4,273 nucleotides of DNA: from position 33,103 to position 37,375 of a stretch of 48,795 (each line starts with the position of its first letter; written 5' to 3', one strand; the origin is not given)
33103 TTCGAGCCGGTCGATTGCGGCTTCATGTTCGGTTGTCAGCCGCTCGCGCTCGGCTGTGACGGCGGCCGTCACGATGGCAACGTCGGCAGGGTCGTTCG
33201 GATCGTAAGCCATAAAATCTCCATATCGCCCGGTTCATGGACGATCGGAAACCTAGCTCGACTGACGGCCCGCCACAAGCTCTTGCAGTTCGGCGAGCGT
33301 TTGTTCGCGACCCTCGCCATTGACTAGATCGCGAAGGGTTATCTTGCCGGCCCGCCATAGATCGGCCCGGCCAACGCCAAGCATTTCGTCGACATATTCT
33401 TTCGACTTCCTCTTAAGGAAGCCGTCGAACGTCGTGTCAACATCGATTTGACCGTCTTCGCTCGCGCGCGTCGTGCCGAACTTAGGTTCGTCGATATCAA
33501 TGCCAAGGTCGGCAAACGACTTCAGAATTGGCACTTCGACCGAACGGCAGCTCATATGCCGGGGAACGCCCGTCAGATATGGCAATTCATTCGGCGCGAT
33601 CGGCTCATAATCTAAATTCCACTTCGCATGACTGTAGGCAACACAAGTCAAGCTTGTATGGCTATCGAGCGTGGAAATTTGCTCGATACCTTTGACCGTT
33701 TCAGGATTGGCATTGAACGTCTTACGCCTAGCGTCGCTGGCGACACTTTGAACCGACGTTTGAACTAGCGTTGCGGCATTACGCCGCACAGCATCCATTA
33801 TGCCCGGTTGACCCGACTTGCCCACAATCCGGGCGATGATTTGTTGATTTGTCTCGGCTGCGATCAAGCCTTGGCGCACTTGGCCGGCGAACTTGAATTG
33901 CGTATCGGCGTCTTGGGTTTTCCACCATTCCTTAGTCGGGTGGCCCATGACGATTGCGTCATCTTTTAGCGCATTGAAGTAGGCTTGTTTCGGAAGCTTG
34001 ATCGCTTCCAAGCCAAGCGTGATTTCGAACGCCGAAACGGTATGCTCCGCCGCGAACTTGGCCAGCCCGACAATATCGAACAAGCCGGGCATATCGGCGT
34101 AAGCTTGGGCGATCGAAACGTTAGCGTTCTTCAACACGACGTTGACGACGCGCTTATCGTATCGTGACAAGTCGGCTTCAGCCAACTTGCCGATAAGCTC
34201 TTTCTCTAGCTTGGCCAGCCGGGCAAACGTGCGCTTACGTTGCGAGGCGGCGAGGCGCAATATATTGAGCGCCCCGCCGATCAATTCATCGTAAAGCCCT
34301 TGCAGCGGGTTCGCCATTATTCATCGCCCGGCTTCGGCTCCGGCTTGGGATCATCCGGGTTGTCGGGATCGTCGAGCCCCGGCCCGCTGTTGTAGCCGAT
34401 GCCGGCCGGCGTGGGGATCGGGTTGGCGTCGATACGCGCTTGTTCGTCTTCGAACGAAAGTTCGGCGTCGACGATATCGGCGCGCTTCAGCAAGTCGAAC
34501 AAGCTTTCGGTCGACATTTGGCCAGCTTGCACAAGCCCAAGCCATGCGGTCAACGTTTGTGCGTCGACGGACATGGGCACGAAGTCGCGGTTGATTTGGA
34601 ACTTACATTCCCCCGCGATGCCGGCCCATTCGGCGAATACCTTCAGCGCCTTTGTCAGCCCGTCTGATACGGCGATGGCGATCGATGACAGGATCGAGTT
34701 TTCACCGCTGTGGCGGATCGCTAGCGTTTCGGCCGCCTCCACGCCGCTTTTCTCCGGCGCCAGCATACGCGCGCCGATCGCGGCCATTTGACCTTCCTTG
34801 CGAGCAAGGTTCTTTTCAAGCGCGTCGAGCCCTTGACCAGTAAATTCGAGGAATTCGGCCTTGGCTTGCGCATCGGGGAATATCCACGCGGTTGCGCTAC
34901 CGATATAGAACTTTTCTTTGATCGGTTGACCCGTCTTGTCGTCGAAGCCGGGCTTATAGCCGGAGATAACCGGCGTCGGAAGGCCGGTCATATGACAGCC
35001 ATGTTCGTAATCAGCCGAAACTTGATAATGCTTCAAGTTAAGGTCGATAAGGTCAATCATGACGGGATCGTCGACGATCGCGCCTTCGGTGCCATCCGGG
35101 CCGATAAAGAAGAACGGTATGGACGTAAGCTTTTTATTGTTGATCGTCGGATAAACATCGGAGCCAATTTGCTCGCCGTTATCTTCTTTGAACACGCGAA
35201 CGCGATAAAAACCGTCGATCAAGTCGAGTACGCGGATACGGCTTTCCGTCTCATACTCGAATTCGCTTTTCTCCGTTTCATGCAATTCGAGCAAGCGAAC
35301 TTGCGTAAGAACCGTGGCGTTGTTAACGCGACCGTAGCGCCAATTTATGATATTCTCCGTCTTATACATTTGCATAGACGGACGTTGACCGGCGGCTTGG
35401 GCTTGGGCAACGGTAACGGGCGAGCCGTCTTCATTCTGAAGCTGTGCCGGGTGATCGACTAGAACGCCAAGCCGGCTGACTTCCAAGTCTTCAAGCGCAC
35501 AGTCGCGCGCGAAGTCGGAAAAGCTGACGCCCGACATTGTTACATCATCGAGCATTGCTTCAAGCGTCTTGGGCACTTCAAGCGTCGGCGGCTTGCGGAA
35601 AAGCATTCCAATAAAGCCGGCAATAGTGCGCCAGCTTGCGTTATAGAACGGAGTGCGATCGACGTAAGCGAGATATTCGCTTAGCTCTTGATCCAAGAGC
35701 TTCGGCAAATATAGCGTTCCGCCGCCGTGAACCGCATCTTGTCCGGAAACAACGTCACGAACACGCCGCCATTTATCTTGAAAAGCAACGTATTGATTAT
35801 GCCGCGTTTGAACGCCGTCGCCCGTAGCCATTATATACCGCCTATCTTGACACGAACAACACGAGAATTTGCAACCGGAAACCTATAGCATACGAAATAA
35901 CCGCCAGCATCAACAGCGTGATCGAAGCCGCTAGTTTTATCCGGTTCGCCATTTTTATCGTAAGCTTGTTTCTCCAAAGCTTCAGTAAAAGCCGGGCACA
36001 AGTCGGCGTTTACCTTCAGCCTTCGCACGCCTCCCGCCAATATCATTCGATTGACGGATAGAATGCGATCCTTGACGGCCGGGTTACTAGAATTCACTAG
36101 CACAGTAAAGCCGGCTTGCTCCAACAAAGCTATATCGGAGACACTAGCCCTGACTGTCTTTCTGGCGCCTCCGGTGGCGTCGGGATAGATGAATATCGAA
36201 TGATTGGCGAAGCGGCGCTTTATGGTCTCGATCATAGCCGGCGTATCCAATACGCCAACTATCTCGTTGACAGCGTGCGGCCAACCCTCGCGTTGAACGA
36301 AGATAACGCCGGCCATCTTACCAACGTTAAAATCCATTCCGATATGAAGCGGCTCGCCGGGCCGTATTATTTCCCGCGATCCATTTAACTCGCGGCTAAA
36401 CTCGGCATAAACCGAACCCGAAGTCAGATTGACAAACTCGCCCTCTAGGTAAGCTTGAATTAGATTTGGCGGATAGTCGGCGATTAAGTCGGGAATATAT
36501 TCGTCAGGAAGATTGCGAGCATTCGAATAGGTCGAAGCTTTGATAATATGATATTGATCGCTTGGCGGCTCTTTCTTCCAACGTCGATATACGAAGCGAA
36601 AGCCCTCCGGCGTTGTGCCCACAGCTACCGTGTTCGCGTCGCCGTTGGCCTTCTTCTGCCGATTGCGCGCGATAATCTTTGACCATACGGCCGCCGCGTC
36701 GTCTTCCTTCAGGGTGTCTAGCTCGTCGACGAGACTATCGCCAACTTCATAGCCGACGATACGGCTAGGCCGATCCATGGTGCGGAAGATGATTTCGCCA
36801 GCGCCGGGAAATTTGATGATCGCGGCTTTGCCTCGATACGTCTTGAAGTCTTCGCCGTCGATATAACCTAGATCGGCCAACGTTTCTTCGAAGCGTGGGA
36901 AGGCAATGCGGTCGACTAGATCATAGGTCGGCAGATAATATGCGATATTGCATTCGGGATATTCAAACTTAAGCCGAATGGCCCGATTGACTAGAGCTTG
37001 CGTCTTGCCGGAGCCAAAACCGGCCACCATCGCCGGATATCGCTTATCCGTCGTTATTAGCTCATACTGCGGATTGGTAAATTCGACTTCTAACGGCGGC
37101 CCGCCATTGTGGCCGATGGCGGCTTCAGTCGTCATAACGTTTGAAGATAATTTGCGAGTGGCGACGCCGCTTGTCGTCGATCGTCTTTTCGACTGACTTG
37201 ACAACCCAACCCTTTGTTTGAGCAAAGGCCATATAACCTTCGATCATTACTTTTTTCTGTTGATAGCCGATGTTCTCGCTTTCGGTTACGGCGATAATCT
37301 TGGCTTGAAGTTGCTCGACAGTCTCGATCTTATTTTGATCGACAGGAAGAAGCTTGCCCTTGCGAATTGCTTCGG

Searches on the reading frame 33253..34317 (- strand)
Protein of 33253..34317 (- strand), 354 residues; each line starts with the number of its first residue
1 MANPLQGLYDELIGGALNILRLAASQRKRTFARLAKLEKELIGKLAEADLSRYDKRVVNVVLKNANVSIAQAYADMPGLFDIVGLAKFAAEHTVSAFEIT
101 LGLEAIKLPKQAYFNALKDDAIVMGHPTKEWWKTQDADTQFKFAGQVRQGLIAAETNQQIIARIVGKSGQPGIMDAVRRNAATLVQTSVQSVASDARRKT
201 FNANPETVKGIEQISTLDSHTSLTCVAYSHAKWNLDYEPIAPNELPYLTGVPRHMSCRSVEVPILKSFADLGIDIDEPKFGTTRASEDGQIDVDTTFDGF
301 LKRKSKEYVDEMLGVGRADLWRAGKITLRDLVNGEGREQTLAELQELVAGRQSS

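Call 33: search_protein_families(library=phrogs, proteins=[window:33253-34317:-], max_evalue=0.001)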
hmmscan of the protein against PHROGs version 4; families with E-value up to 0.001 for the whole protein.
window:33253-34317:- (354 aa): 9 families
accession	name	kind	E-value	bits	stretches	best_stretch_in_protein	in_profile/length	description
phrog_241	-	head and packaging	3.7e-82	278.4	1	6-347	15-355/679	head morphogenesis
phrog_7625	-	head and packaging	5.5e-39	135.4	1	30-337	20-321/504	head morphogenesis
phrog_21789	-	head and packaging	1e-22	80.7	2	21-292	22-284/1195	virion structural protein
phrog_6577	-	unknown function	4.6e-18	65.9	1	107-348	83-315/1066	-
phrog_4728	-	head and packaging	4.9e-13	49.7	1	125-335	170-372/591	head morphogenesis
phrog_14819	-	unknown function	3.6e-12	47.3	1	266-347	2-81/91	-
phrog_595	-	head and packaging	2.7e-06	28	1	132-278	179-312/513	head maturation protease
phrog_2841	-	head and packaging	0.0001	22.5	1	144-266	200-308/525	minor head protein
phrog_115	-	head and packaging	0.00026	21.3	1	139-270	206-323/665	minor head protein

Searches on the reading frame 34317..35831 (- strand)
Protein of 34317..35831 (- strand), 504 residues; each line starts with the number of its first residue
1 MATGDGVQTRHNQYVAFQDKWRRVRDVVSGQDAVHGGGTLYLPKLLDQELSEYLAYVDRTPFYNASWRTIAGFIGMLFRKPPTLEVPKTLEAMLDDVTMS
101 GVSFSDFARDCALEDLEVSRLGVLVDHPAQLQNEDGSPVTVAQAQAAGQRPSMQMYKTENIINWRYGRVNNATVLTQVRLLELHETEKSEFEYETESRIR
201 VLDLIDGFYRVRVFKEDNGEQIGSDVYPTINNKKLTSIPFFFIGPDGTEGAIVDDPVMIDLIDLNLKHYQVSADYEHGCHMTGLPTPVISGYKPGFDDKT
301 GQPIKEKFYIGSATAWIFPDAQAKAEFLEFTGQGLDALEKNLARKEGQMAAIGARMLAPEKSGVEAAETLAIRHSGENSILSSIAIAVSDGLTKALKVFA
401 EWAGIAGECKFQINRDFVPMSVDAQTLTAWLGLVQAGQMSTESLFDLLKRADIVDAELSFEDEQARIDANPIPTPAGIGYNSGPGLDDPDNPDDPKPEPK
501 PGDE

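Call 33: search_protein_families(library=phrogs, proteins=[window:34317-35831:-], max_evalue=0.001)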
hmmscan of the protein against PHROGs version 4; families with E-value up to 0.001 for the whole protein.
window:34317-35831:- (504 aa): 3 families
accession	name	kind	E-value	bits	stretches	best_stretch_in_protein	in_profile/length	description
phrog_145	-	head and packaging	9.5e-136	454.4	1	5-477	8-472/493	portal protein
phrog_2417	-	unknown function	3.8e-25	89.8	1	7-245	6-237/242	-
phrog_2469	-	unknown function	2e-05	25.5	1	343-462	8-127/142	-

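Call 76: search_dna_similar(query=window:34317-35831:-, collection=phages, mode=protein, max_rows=12)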
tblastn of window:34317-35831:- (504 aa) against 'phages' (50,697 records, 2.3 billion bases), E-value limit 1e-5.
Records with a match: 1615; places in all: 1623; records where one place covers at least 80% of the query: 1438.
Best place of each record, by identity: <60% 1615.
By first word of the organism name: Salmonella 411; Escherichia 314; Pseudomonas 199; Vibrio 179; Acinetobacter 79; Klebsiella 55; Xanthomonas 41; Caulobacter 40; Stenotrophomonas 32; Achromobacter 29; and 67 more.
By host as written in the record: Escherichia coli 168; - 159; Pseudomonas aeruginosa 66; Salmonella enterica 60; Salmonella enterica subsp. enterica serovar Enteritidis 58; Salmonella enterica subsp. enterica serovar Typhimurium 48; Salmonella sp. 41; Vibrio breoganii 36; and 372 more.
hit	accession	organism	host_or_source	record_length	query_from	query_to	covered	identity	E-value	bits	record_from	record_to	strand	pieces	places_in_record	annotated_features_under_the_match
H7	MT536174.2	Stenotrophomonas phage vB_SmaS-AXL_3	Stenotrophomonas maltophilia D1585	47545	21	470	89%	33.4%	4e-48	184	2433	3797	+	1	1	portal protein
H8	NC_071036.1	Stenotrophomonas phage vB_SmaS-AXL_3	Stenotrophomonas maltophilia D1585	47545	21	470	89%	33.4%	4e-48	184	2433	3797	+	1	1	portal protein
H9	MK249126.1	Salmonella phage TS3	Salmonella enterica subsp. enterica ...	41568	4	476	94%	31.7%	8e-49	186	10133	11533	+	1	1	62kDa structural protein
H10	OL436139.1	Salmonella phage LP31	Salmonella enterica subsp. enterica ...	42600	4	476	94%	31.6%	1e-46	180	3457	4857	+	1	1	structural protein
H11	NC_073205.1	Salmonella phage LP31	Salmonella enterica subsp. enterica ...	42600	4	476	94%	31.6%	1e-46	180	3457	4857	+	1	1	structural protein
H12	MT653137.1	Salmonella phage S55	Salmonella enterica subsp. enterica ...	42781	4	476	94%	31.6%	1e-46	180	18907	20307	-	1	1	structural protein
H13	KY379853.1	Salmonella phage LPSE1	Salmonella enterica serovar Enteritidis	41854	4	476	94%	31.6%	3e-46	179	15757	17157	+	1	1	structural protein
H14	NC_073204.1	Salmonella phage LPSE1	Salmonella enterica serovar Enteritidis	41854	4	476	94%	31.6%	3e-46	179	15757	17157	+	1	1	structural protein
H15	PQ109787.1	Salmonella phage vB_SgulP_SP124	Salmonella enterica subsp. enterica ...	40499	4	476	94%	31.6%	3e-46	179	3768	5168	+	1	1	62 kDa structural protein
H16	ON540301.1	Salmonella phage SG102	Salmonella enterica subsp. enterica ...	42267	4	477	94%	31.4%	5e-48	184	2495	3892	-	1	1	hypothetical protein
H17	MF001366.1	Salmonella phage ST1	Salmonella enterica subsp. enterica ...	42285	4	477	94%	31.4%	5e-48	184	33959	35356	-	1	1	putative structural protein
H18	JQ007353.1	Salmonella phage SE2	Salmonella enterica serovar Enteritidis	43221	4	476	94%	31.5%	8e-50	189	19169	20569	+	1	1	structural protein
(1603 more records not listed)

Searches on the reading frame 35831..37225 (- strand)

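Call 33: search_protein_families(library=phrogs, proteins=[window:35831-37225:-], max_evalue=0.001)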
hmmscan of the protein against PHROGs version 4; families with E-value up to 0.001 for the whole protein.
window:35831-37225:- (464 aa): 4 families
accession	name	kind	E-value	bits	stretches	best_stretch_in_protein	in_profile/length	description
phrog_38319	-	unknown function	3.7e-67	227.6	1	50-309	7-269/271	-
phrog_10250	-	head and packaging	9e-47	160.7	1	249-456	3-223/228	terminase large subunit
phrog_2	-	head and packaging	8.5e-45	154.8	1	47-455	262-600/807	terminase large subunit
phrog_3717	-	head and packaging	3.5e-08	34.2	1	47-302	9-261/277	terminase large subunit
